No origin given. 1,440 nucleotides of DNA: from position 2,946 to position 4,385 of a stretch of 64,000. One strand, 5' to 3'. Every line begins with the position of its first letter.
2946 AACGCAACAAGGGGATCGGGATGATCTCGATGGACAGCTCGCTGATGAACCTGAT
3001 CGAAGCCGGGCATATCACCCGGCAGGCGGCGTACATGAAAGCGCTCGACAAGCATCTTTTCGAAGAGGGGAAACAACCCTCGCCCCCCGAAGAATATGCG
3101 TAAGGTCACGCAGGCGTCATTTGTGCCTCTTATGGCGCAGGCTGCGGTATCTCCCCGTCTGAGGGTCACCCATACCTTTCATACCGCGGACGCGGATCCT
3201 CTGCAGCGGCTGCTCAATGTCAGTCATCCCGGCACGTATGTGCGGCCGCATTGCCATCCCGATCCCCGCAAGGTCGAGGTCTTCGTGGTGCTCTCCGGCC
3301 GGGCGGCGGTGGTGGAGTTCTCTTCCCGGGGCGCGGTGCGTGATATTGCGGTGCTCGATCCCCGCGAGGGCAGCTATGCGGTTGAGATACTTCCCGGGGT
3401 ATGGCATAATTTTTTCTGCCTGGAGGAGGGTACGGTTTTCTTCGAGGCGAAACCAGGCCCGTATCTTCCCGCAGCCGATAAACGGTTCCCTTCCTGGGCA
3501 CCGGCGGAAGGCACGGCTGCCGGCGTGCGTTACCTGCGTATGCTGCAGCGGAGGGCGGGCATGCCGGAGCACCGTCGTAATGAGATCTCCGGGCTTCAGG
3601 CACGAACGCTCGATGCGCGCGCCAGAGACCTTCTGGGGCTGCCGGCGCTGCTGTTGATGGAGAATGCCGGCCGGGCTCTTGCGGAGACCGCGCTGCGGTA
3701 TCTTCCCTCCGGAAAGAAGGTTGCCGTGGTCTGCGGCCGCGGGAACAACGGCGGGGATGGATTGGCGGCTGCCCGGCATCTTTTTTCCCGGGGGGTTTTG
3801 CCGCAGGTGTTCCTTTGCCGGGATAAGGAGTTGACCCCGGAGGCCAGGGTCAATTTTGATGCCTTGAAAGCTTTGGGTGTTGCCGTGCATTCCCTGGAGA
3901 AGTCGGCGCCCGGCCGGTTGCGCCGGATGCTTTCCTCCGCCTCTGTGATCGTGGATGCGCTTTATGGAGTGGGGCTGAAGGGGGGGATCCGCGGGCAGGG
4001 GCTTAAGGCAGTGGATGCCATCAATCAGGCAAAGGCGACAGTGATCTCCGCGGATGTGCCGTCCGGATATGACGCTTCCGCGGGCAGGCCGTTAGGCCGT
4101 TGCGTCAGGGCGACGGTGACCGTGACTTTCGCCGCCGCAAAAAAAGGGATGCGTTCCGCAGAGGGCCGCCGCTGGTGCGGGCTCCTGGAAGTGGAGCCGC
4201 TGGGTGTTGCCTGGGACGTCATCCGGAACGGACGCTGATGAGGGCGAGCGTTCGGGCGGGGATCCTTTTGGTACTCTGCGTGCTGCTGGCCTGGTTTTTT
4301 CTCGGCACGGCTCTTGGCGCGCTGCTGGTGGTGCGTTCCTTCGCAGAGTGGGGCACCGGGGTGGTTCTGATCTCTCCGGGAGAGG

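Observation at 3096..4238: Cupin::YjeF_N (NAD(P)HX epimerase) gene fusion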

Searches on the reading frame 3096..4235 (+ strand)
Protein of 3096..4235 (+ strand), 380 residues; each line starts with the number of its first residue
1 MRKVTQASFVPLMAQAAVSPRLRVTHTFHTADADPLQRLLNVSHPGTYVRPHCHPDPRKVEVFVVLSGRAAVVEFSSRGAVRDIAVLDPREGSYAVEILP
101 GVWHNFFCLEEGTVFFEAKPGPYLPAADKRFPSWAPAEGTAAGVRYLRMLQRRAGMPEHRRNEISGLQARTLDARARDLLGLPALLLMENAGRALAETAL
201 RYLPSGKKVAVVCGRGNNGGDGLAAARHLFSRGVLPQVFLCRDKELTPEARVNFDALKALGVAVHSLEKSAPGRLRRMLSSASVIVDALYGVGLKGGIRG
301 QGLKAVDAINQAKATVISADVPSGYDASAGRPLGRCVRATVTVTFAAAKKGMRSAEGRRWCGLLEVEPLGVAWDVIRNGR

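Call 3: search_protein_families(library=pfam, proteins=[window:3096-4235:+], max_evalue=1)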
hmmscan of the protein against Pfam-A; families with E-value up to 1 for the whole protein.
window:3096-4235:+ (380 aa): 5 families
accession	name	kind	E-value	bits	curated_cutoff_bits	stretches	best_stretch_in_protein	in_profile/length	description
PF03853.21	YjeF_N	-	4e-47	160.8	24.9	1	187-351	4-169/169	YjeF-related protein N-terminus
PF19480.5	DUF6016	-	1.9e-11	45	27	2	12-76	9-71/141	Domain of unknown function (DUF6016)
PF07883.17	Cupin_2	-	0.013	15.6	27.2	1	44-73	6-32/70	Cupin domain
PF08659.16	KR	-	0.018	15.4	22.6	1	216-283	7-76/180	KR domain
PF14667.12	Polysacc_synt_C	-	0.16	12.6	28.7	1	37-105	19-84/111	Polysaccharide biosynthesis C-terminal domain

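Call 4: search_protein_families(library=ncbifam, proteins=[window:3096-4235:+], max_evalue=1)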
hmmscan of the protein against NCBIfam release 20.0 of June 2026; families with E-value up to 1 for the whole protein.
window:3096-4235:+ (380 aa): 3 families
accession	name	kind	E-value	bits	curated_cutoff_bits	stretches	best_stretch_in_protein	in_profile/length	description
TIGR00197.1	yjeF_nterm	hypoth_equivalog_domain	3.7e-44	150.8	88.6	1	169-371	8-204/206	NAD(P)H-hydrate epimerase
TIGR04366.1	cupin_WbuC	subfamily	8.6e-41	138.9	42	1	4-136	2-132/132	WbuC family cupin fold metalloprotein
NF007856.0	PRK10565.1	equivalog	2.7e-29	102.2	703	1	170-372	24-220/510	bifunctional ADP-dependent NAD(P)H-hydrate dehydratase/NAD(P)H-hydrate epimerase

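Call 5: find_homologous_proteins(query=window:3096-4235:+, max_evalue=0.00001)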
Query window:3096-4235:+ (380 aa): 1669 proteins with E <= 0.00001 among 8000 candidates; the best 120 are listed.
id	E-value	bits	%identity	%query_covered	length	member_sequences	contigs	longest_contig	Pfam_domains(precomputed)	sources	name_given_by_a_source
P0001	3.1e-244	828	100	98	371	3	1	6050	PF19480.6,PF03853.22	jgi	jgi:hydroxyethylthiazole kinase-like uncharacterized protein yjeF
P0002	1.1e-48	185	44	57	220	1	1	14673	PF03853.22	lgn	-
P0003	2.5e-46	177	43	55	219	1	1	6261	PF03853.22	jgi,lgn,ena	-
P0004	1.3e-44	171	44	54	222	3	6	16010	PF03853.22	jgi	-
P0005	5.1e-44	169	46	53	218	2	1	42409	PF03853.22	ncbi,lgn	ncbi:MAG: NAD(P)H-hydrate epimerase [Candidatus Omnitrophota bacterium]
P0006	1.0e-42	165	43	53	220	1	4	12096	PF03853.22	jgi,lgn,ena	jgi:NAD(P)H-hydrate epimerase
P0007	1.1e-42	165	42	54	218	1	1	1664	PF03853.22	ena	-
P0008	3.4e-42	163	41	56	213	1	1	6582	PF03853.22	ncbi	-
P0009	6.6e-42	162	45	53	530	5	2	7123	PF01256.23,PF02110.21,PF03853.22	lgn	-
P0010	1.8e-41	161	42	56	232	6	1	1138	PF03853.22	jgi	-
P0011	3.4e-41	160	43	53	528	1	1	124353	PF01256.23,PF03853.22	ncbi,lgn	ncbi:MAG: NAD(P)H-hydrate dehydratase [Bacillota bacterium]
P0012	8.8e-41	159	43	53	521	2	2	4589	PF01256.23,PF03853.22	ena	-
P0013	2.3e-40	157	43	55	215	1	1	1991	PF03853.22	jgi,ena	-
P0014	3.1e-40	157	42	53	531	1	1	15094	PF08543.18,PF01256.23,PF03853.22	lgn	-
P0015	3.2e-40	157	42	54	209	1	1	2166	PF03853.22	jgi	jgi:NAD(P)H-hydrate epimerase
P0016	4.5e-40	156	41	55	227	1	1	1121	PF03853.22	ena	-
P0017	7.5e-40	155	43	53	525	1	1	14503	PF01256.23,PF03853.22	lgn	-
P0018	8.1e-40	155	43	53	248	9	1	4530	PF03853.22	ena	-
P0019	1.3e-39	155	43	53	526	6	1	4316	PF01256.23,PF03853.22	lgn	-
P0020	1.7e-39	154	41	52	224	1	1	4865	PF03853.22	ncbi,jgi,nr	ncbi:MAG: NAD(P)H-hydrate epimerase [Planctomycetes bacterium]|nr:NAD(P)H-hydrate epimerase [Plancto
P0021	7.5e-39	152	40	57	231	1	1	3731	PF03853.22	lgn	-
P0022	9.6e-39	152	46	52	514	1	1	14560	PF08543.18,PF01256.23,PF03853.22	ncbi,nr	ncbi:MAG: NAD(P)H-hydrate dehydratase [Armatimonadetes bacterium]|nr:NAD(P)H-hydrate dehydratase [Ar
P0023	1.4e-38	151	43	53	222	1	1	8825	PF03853.22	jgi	jgi:hydroxyethylthiazole kinase-like uncharacterized protein yjeF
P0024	1.4e-38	151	40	53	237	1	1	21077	PF03853.22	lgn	-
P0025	2.9e-38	150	42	55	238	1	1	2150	PF03853.22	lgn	-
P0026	4.0e-38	150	45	52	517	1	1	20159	PF01256.23,PF03853.22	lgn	-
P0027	7.8e-38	149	45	52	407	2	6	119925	PF03853.22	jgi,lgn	jgi:NAD(P)H-hydrate epimerase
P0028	1.1e-37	148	42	55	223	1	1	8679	PF03853.22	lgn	-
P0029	1.1e-37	148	41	56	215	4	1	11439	PF03853.22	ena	-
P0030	1.2e-37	148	38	56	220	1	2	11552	PF03853.22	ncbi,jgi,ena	-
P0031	1.6e-37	148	44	53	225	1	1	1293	PF03853.22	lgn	-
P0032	1.7e-37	148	40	53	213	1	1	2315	PF03853.22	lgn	-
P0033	3.4e-37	147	39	54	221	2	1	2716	PF03853.22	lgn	-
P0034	4.3e-37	146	42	54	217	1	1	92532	PF03853.22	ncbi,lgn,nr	ncbi:MAG: NAD(P)H-hydrate epimerase [Gemmataceae bacterium]|nr:NAD(P)H-hydrate epimerase [Gemmatacea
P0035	4.4e-37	146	45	55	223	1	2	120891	PF03853.22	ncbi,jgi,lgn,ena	-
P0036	4.8e-37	146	44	53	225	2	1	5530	PF03853.22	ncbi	-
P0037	5.5e-37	146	42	53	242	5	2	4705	PF03853.22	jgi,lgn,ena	-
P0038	9.7e-37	145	41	56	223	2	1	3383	PF03853.22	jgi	jgi:NAD(P)H-hydrate epimerase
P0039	1.0e-36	145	44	52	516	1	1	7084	PF01256.23,PF03853.22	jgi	jgi:ADP-dependent NAD(P)H-hydrate dehydratase / NAD(P)H-hydrate epimerase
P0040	1.1e-36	145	40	56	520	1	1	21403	PF01256.23,PF02110.21,PF03853.22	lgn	-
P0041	1.5e-36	145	42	51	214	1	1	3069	PF03853.22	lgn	-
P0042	2.3e-36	144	45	53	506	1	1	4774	PF01256.23,PF03853.22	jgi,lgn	jgi:NAD(P)H-hydrate epimerase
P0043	2.4e-36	144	42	54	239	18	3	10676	PF03853.22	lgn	-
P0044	2.6e-36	144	42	53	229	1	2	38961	PF03853.22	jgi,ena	-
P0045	2.9e-36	144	40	51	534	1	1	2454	PF01256.23,PF03853.22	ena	-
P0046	3.5e-36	143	42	55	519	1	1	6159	PF01256.23,PF03853.22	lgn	-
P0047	4.1e-36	143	42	55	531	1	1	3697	PF01256.23,PF03853.22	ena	-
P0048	5.7e-36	143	44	54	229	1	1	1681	PF03853.22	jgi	jgi:NAD(P)H-hydrate epimerase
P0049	5.7e-36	143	46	52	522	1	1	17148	PF01256.23,PF02110.21,PF03853.22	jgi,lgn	jgi:NAD(P)H-hydrate epimerase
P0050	8.0e-36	142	42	56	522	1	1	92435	PF01256.23,PF02110.21,PF03853.22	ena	-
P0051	8.2e-36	142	42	57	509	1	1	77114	PF01256.23,PF03853.22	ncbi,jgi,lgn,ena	jgi:NAD(P)H-hydrate epimerase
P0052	8.9e-36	142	44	53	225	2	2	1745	PF03853.22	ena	-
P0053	1.1e-35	142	40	55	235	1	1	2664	PF03853.22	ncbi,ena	-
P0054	1.1e-35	142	42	56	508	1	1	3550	PF01256.23,PF03853.22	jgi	-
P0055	1.4e-35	141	45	54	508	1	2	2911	PF01256.23,PF03853.22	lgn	-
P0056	1.5e-35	141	40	55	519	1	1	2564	PF01256.23,PF03853.22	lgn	-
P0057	1.7e-35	141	42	56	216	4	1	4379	PF03853.22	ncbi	-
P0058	1.8e-35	141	39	55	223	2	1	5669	PF03853.22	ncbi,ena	-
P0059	1.8e-35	141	41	53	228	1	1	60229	PF03853.22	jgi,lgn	jgi:hydroxyethylthiazole kinase-like uncharacterized protein yjeF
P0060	1.8e-35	141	36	56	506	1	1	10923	PF01256.23,PF02110.21,PF03853.22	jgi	jgi:hydroxyethylthiazole kinase-like uncharacterized protein yjeF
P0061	1.9e-35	141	42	59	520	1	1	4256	PF01256.23,PF03853.22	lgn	-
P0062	2.2e-35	141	42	53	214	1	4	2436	PF03853.22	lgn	-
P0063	2.3e-35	141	41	55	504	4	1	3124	PF01256.23,PF03853.22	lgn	-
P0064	3.1e-35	140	42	56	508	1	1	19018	PF01256.23,PF03853.22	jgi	jgi:NAD(P)H-hydrate epimerase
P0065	3.2e-35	140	42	50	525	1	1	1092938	PF01256.23,PF03853.22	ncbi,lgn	-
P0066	3.9e-35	140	38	56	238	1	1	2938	PF03853.22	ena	-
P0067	5.5e-35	139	43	53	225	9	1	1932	PF03853.22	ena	-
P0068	6.3e-35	139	39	55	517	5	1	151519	PF01256.23,PF02110.21,PF03853.22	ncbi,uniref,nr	ncbi:NAD(P)H-hydrate dehydratase [Desulfallas sp. Bu1-1]|uniref:NAD(P)H-hydrate dehydratase n=1 Tax=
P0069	6.7e-35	139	38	56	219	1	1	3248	PF03853.22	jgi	jgi:NAD(P)H-hydrate epimerase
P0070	8.1e-35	139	42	55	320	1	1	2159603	PF01256.23,PF03853.22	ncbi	ncbi:MAG: NAD(P)H-hydrate epimerase, partial [bacterium]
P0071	8.1e-35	139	35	57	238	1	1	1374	PF03853.22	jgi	jgi:hydroxyethylthiazole kinase-like uncharacterized protein yjeF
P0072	8.3e-35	139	37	57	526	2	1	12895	PF01256.23,PF03853.22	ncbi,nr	ncbi:MAG: NAD(P)H-hydrate dehydratase [candidate division NC10 bacterium]|nr:NAD(P)H-hydrate dehydra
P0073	9.4e-35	139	39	52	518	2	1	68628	PF01256.23,PF03853.22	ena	-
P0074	9.9e-35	139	42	53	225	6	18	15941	PF03853.22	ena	-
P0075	1.1e-34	139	39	54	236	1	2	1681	PF03853.22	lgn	-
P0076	1.1e-34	138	43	53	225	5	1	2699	PF03853.22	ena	-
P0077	1.2e-34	138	37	53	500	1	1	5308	PF01256.23,PF03853.22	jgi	jgi:NAD(P)H-hydrate epimerase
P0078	1.2e-34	138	46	54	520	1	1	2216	PF01256.23,PF03853.22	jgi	jgi:NAD(P)H-hydrate epimerase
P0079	1.2e-34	138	38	58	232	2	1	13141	PF03853.22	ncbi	-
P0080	1.6e-34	138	42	55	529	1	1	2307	PF01256.23,PF03853.22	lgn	-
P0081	1.6e-34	138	38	56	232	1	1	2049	PF03853.22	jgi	-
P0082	1.8e-34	138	42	55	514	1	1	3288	PF01256.23,PF03853.22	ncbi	-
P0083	2.2e-34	137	44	56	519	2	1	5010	PF01256.23,PF03853.22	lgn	-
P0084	2.8e-34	137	40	53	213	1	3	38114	PF03853.22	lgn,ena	-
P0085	3.0e-34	137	45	54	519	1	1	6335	PF01256.23,PF03853.22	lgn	-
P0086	3.2e-34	137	40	57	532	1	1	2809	PF01256.23,PF03853.22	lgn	-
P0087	3.2e-34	137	40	57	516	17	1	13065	PF01256.23,PF03853.22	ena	-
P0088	3.5e-34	137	39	54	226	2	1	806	PF03853.22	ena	-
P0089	3.7e-34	137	40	55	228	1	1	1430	PF03853.22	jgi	jgi:hydroxyethylthiazole kinase-like uncharacterized protein yjeF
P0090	3.8e-34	137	41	55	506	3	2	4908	PF01256.23,PF03853.22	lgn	-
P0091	4.0e-34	137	46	54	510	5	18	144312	PF01256.23,PF03853.22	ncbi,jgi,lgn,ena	ncbi:MAG: NAD(P)H-hydrate dehydratase [Polyangiaceae bacterium]|jgi:NAD(P)H-hydrate epimerase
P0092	4.4e-34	137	41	56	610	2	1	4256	PF01256.23,PF03853.22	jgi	jgi:ADP-dependent NAD(P)H-hydrate dehydratase / NAD(P)H-hydrate epimerase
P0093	4.6e-34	136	44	56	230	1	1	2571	PF03853.22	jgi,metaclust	metaclust:\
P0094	4.9e-34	136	45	54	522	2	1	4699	PF01256.23,PF03853.22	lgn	-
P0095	6.1e-34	136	41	50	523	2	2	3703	PF01256.23,PF03853.22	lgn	-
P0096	6.2e-34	136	40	55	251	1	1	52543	PF03853.22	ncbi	-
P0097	6.5e-34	136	40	50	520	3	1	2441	PF01256.23,PF03853.22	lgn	-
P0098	7.0e-34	136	39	56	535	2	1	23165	PF01256.23,PF03853.22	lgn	-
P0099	7.0e-34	136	41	49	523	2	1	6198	PF01256.23,PF03853.22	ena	-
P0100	7.1e-34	136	40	49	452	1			PF01256.23,PF03853.22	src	-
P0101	7.1e-34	136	43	55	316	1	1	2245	PF01256.23,PF03853.22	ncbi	ncbi:MAG: NAD(P)H-hydrate epimerase, partial [Polyangiaceae bacterium]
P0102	7.3e-34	136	37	57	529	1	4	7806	PF01256.23,PF03853.22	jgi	jgi:ADP-dependent NAD(P)H-hydrate dehydratase / NAD(P)H-hydrate epimerase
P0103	9.8e-34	135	38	55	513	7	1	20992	PF01256.23,PF02110.21,PF03853.22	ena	-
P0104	1.0e-33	135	34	54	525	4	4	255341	PF01256.23,PF03853.22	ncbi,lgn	ncbi:MAG: NAD(P)H-hydrate dehydratase [Syntrophomonadaceae bacterium]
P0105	1.1e-33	135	40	55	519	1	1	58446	PF01256.23,PF03853.22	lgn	-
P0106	1.1e-33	135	41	56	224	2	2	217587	PF03853.22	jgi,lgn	jgi:NAD(P)H-hydrate epimerase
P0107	1.2e-33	135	37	55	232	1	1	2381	PF03853.22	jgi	jgi:NAD(P)H-hydrate epimerase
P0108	1.2e-33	135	37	53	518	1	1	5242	PF08543.18,PF01256.23,PF03853.22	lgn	-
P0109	1.3e-33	135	37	56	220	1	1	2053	PF03853.22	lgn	-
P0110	1.3e-33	135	44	49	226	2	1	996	PF03853.22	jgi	-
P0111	1.4e-33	135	37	55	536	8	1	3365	PF01256.23,PF02110.21,PF03853.22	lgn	-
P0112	1.6e-33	135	38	55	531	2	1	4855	PF01256.23,PF03853.22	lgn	-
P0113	1.8e-33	135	37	54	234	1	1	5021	PF03853.22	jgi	jgi:NAD(P)H-hydrate epimerase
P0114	1.9e-33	134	41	55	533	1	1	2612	PF01256.23,PF02110.21,PF03853.22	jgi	jgi:ADP-dependent NAD(P)H-hydrate dehydratase / NAD(P)H-hydrate epimerase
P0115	2.0e-33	134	39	54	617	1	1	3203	PF13847.13,PF06325.20,PF17785.8,PF05175.21,PF10672.16,PF03602.22,PF13649.13,PF09445.17,PF01728.26,PF03853.22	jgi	jgi:23S rRNA (cytosine1962-C5)-methyltransferase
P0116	2.0e-33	134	41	55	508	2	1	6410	PF01256.23,PF03853.22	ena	-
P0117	2.1e-33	134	39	56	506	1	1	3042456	PF01256.23,PF03853.22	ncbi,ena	-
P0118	2.1e-33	134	40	56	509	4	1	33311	PF01256.23,PF03853.22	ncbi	-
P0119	2.3e-33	134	38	57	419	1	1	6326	PF03853.22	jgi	jgi:hydroxyethylthiazole kinase-like uncharacterized protein yjeF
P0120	2.4e-33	134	38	57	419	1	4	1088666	PF03853.22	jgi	jgi:hydroxyethylthiazole kinase-like uncharacterized protein yjeF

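Call 9: find_encoding_contigs(protein=P0001, flank=6000, max_places=6)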
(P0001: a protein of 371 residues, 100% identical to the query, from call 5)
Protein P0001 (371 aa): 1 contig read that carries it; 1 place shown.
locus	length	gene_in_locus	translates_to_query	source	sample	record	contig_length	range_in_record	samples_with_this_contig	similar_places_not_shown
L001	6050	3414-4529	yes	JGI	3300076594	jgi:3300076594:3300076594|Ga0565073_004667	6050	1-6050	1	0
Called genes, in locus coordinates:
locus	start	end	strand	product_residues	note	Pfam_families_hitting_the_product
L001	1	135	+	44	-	?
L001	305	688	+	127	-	PF07238:PilZ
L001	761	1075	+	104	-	PF13146:TRL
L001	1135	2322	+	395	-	PF00437:T2SSE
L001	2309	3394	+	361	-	PF00437:T2SSE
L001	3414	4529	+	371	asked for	PF19480:DUF6016, PF03853:YjeF_N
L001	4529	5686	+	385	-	PF04357:TamB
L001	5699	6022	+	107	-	-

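Call 13: find_encoding_contigs(protein=P0002, flank=6000, max_places=3)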
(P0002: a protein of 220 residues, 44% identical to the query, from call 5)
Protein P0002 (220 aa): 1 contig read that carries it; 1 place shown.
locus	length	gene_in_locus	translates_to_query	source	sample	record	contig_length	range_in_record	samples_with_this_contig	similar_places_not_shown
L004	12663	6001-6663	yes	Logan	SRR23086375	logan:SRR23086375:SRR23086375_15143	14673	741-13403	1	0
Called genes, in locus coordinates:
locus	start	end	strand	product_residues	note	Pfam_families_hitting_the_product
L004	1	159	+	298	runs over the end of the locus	?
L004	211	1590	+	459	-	PF00072:Response_reg, PF00106:adh_short (weak), PF01073:3Beta_HSD, PF01370:Epimerase, PF02719:Polysacc_synt_2, PF04321:RmlD_sub_bind, PF13460:NAD_binding_10 (weak), PF16363:GDP_Man_Dehyd, +1 more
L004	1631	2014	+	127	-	PF00072:Response_reg, PF03709:OKR_DC_1_N (weak)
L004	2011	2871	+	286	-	-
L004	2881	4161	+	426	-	PF02985:HEAT (faint), PF13513:HEAT_EZ (faint), PF13646:HEAT_2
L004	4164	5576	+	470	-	PF13506:Glyco_transf_21 (faint), PF00535:Glycos_transf_2, PF10111:Glyco_tranf_2_2 (faint), PF13641:Glyco_tranf_2_3, PF03142:Chitin_synth_2 (faint), PF13632:Glyco_trans_2_3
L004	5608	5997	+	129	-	PF00072:Response_reg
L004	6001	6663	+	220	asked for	PF03853:YjeF_N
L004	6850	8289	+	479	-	PF00662:Proton_antipo_N (faint), PF00361:Proton_antipo_M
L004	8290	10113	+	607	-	PF00361:Proton_antipo_M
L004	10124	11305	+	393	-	PF01455:HupF_HypC, PF04055:Radical_SAM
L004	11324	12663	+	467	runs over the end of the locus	PF00361:Proton_antipo_M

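Call 14: find_encoding_contigs(protein=P0005, flank=6000, max_places=3)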
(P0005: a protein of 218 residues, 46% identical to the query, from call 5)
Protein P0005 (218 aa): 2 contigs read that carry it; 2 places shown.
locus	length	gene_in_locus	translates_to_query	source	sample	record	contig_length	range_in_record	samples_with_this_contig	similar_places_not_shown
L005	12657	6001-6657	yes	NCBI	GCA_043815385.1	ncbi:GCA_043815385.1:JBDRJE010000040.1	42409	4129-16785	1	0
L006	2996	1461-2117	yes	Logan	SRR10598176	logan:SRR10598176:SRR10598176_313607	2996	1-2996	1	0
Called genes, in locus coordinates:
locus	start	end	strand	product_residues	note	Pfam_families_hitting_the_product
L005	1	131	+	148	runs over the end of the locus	PF09424:YqeY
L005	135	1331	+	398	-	PF05977:MFS_3, PF07690:MFS_1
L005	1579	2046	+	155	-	PF01471:PG_binding_1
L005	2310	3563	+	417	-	PF00232:Glyco_hydro_1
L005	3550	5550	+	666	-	PF00027:cNMP_binding, PF01734:Patatin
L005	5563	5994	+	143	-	-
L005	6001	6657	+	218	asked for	PF03853:YjeF_N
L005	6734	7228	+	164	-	PF00209:SNF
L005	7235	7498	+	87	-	PF00209:SNF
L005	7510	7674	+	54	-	-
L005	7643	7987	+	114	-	-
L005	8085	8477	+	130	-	PF12092:DUF3568 (weak)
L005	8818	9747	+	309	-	PF12483:GIDE (faint)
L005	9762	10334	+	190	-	PF04011:LemA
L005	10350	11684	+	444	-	PF02310:B12-binding (faint), PF04055:Radical_SAM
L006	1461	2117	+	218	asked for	PF03853:YjeF_N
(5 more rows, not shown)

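Call 15: find_encoding_contigs(protein=P0004, flank=6000, max_places=3)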
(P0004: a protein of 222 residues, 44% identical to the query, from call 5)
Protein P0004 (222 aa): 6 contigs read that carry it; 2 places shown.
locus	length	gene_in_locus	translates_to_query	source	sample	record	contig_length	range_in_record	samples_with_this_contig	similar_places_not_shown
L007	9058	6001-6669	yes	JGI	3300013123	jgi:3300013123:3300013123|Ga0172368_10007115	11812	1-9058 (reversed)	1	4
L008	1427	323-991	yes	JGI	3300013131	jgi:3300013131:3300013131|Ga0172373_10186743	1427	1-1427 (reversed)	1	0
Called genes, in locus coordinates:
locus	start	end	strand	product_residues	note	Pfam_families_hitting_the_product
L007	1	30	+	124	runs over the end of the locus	PF00072:Response_reg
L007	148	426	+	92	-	PF08734:GYD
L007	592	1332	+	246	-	PF00881:Nitroreductase, PF14512:TM1586_NiRdase (faint)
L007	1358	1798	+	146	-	PF13441:Gly-zipper_YMGG, PF13488:Gly-zipper_Omp (weak)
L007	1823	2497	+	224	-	PF13539:Peptidase_M15_4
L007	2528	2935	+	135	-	-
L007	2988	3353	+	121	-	-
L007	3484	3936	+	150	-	-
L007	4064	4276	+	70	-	-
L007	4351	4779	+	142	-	PF08937:ThsB_TIR, PF13676:TIR_2 (weak)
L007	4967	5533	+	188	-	PF01613:Flavin_Reduct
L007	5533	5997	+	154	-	PF12801:Fer4_5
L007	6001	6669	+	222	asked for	PF03853:YjeF_N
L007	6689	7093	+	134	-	-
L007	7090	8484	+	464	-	PF00672:HAMP, PF13487:HD_5, PF01966:HD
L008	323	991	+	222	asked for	PF03853:YjeF_N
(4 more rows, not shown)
